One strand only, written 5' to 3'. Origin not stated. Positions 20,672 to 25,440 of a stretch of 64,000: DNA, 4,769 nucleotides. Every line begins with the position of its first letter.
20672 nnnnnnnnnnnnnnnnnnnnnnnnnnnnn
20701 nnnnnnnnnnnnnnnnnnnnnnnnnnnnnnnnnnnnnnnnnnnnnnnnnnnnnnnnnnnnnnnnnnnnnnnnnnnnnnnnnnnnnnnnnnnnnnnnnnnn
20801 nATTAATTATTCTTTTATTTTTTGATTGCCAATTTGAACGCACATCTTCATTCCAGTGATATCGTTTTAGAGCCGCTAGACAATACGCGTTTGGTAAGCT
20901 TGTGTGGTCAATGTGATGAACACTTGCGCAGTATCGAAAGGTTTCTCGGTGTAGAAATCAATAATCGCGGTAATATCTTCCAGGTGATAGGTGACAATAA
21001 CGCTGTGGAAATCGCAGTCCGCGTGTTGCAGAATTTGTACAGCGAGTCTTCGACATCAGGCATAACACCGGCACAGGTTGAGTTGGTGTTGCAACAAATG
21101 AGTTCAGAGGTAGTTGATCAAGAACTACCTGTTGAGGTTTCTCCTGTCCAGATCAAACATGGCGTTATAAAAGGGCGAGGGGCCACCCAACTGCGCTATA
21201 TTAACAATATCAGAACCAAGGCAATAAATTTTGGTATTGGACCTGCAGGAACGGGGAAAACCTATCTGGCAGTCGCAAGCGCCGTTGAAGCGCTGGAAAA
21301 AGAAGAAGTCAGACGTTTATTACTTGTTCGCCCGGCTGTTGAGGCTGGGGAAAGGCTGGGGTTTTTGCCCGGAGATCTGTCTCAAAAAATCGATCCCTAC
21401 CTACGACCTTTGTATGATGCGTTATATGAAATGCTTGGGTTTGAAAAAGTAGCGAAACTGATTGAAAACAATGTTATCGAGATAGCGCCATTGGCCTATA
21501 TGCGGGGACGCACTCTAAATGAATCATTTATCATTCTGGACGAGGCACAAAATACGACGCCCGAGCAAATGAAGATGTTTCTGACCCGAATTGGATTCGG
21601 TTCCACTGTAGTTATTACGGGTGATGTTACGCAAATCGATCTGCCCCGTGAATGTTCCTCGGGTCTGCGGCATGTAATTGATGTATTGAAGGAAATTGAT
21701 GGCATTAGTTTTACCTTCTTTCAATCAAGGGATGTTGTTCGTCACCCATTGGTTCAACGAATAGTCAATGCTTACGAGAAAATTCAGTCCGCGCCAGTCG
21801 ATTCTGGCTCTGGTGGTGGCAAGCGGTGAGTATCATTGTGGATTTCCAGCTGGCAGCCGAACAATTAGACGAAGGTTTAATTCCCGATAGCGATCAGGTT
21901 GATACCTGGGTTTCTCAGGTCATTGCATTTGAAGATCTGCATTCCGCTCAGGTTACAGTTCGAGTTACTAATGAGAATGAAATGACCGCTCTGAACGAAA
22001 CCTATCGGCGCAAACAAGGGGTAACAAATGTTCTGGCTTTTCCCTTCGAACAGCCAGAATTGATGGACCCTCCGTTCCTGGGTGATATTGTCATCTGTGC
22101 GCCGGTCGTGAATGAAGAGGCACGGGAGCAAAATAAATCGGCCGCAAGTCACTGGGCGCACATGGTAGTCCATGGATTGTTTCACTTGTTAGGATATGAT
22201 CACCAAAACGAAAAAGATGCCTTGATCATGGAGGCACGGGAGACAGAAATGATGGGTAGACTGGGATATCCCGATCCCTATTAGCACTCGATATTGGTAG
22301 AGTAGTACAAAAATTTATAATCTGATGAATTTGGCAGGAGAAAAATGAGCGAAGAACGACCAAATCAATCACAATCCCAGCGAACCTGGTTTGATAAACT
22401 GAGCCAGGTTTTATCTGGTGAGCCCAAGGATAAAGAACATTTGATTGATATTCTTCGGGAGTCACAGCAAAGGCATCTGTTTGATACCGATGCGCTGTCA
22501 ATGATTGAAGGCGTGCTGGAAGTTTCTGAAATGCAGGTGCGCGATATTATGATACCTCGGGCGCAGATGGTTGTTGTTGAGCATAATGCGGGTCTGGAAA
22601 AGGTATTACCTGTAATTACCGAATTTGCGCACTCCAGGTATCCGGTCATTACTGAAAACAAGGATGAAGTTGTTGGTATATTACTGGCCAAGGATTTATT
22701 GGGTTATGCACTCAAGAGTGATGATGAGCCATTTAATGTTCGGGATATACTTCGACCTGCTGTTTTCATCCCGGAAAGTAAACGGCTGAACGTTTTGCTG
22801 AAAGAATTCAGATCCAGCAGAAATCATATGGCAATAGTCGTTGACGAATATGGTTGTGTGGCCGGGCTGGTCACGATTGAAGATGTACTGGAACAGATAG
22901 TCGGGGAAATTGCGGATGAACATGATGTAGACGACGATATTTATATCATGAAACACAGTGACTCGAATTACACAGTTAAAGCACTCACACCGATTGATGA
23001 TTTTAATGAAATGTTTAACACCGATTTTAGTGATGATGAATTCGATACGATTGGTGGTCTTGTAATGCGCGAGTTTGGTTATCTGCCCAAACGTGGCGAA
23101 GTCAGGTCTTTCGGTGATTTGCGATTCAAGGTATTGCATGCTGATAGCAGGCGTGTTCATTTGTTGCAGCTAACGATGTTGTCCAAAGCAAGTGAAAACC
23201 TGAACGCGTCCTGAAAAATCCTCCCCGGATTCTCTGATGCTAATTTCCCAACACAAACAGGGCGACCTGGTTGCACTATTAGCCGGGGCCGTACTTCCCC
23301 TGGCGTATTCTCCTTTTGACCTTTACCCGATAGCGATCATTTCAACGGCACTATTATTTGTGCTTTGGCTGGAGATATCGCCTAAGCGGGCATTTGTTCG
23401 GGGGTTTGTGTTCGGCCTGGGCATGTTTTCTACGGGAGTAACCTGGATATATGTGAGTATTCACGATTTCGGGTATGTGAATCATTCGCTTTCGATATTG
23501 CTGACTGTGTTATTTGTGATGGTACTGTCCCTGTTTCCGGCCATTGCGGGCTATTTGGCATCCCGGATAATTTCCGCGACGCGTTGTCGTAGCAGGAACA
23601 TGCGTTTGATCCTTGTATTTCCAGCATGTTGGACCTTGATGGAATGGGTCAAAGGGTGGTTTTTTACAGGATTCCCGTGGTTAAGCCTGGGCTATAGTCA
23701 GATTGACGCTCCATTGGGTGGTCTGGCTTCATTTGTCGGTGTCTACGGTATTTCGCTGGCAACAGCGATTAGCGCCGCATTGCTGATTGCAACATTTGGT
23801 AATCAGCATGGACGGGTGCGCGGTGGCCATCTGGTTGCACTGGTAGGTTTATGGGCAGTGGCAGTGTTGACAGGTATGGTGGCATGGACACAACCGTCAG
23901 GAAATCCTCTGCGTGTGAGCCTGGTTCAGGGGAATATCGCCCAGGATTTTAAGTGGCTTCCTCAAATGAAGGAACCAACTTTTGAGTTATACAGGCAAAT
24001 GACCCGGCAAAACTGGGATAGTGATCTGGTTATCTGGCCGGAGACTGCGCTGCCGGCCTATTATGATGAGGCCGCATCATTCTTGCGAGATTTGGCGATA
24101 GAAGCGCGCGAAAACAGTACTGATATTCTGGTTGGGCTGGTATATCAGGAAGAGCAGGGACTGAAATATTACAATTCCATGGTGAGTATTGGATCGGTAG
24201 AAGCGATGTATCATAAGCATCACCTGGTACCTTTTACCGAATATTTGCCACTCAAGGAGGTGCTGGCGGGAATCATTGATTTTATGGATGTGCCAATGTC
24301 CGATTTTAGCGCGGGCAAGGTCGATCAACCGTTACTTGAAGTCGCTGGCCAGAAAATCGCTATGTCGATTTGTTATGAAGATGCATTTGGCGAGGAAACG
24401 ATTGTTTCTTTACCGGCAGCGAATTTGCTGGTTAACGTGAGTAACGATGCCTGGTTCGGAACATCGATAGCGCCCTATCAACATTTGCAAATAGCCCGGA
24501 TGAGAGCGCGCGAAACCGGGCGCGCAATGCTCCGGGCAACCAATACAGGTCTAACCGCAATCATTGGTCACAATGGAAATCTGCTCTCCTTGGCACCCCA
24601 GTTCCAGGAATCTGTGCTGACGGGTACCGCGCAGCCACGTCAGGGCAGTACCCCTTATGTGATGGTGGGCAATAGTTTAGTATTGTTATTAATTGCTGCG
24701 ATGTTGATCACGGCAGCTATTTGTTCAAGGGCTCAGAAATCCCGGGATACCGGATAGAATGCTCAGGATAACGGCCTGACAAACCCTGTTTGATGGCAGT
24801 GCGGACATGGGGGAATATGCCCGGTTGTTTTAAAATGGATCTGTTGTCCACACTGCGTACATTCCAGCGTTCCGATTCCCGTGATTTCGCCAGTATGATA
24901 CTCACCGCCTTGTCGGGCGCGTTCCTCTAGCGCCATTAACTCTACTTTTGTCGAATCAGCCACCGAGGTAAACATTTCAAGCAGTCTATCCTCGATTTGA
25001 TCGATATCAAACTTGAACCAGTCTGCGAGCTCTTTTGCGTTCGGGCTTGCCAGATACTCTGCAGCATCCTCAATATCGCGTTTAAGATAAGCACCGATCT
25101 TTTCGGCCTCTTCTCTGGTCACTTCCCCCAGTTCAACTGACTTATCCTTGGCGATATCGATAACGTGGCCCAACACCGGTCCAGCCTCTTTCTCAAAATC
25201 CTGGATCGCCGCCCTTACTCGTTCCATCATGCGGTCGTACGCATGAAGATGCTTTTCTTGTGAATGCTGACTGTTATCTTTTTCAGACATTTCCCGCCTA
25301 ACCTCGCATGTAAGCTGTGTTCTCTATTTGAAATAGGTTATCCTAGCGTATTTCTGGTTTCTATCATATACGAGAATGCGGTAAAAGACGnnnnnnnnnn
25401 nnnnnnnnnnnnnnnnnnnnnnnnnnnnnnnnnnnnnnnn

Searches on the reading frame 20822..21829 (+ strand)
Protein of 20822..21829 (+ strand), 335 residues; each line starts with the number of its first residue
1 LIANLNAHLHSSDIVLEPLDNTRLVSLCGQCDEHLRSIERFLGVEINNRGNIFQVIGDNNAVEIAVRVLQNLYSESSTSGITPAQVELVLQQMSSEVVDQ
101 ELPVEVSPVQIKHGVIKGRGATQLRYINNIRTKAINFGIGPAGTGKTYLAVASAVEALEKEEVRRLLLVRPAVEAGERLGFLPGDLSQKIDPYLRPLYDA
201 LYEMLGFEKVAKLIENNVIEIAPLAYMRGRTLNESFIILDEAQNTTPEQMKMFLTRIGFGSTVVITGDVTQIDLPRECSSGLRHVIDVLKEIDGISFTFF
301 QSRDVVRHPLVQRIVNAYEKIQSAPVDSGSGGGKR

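Call 29: search_protein_families(library=pfam, proteins=[window:20822-21829:+], max_evalue=0.00001)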
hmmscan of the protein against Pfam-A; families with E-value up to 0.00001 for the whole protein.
window:20822-21829:+ (335 aa): 3 families
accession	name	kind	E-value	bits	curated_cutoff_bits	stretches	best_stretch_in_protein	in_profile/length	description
PF02562.22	PhoH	-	8.2e-96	319.8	27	1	116-319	2-205/205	PhoH-like protein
PF13604.12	AAA_30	-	3.1e-07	30.8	27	1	122-272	5-128/191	AAA domain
PF13245.12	AAA_19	-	4e-07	30.7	25.1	1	131-272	9-129/134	AAA domain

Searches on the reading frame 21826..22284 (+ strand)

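Call 29: search_protein_families(library=pfam, proteins=[window:21826-22284:+], max_evalue=0.00001)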
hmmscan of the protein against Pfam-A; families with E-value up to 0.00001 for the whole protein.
window:21826-22284:+ (152 aa): 1 family
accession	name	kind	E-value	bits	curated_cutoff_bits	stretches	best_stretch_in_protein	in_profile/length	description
PF02130.23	YbeY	-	8.1e-35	119.9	25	1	24-145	10-128/129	Endoribonuclease YbeY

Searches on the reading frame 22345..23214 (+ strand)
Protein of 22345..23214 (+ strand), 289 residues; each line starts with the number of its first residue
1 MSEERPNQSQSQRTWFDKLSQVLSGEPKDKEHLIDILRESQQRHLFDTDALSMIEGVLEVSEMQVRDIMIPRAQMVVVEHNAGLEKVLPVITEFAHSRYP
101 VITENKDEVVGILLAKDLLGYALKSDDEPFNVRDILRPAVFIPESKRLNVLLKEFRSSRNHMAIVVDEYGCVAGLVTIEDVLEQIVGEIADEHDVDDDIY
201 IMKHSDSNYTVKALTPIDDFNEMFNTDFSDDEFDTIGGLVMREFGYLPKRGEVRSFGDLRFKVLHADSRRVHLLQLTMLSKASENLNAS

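Call 29: search_protein_families(library=pfam, proteins=[window:22345-23214:+], max_evalue=0.00001)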
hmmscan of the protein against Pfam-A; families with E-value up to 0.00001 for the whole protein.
window:22345-23214:+ (289 aa): 3 families
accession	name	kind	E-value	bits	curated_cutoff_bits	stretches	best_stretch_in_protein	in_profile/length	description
PF03471.22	CorC_HlyC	-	2.2e-22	79.3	27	1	203-278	2-79/81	Transporter associated domain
PF21917.1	NMB0537_N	-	1.9e-18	66.2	23.9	1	25-60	1-36/36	N-terminal region of NMB0537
PF00571.33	CBS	-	2e-16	60.5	24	2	65-122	1-55/57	CBS domain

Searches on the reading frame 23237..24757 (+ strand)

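Call 29: search_protein_families(library=pfam, proteins=[window:23237-24757:+], max_evalue=0.00001)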
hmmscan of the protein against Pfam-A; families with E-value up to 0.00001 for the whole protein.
window:23237-24757:+ (506 aa): 2 families
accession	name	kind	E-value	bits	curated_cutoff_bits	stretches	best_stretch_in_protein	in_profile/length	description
PF20154.4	LNT_N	-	1.5e-39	136.2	27.1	1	16-182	1-159/159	Apolipoprotein N-acyltransferase N-terminal domain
PF00795.27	CN_hydrolase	-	1.5e-31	110.2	23.2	1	226-466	1-247/256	Carbon-nitrogen hydrolase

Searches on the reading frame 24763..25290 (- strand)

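Call 29: search_protein_families(library=pfam, proteins=[window:24763-25290:-], max_evalue=0.00001)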
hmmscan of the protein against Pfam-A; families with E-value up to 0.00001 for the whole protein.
window:24763-25290:- (175 aa): 1 family
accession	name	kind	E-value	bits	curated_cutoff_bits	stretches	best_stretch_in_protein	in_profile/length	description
PF07295.17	DUF1451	-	1e-48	165.6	26.1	1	30-172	4-144/146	Zinc-ribbon containing domain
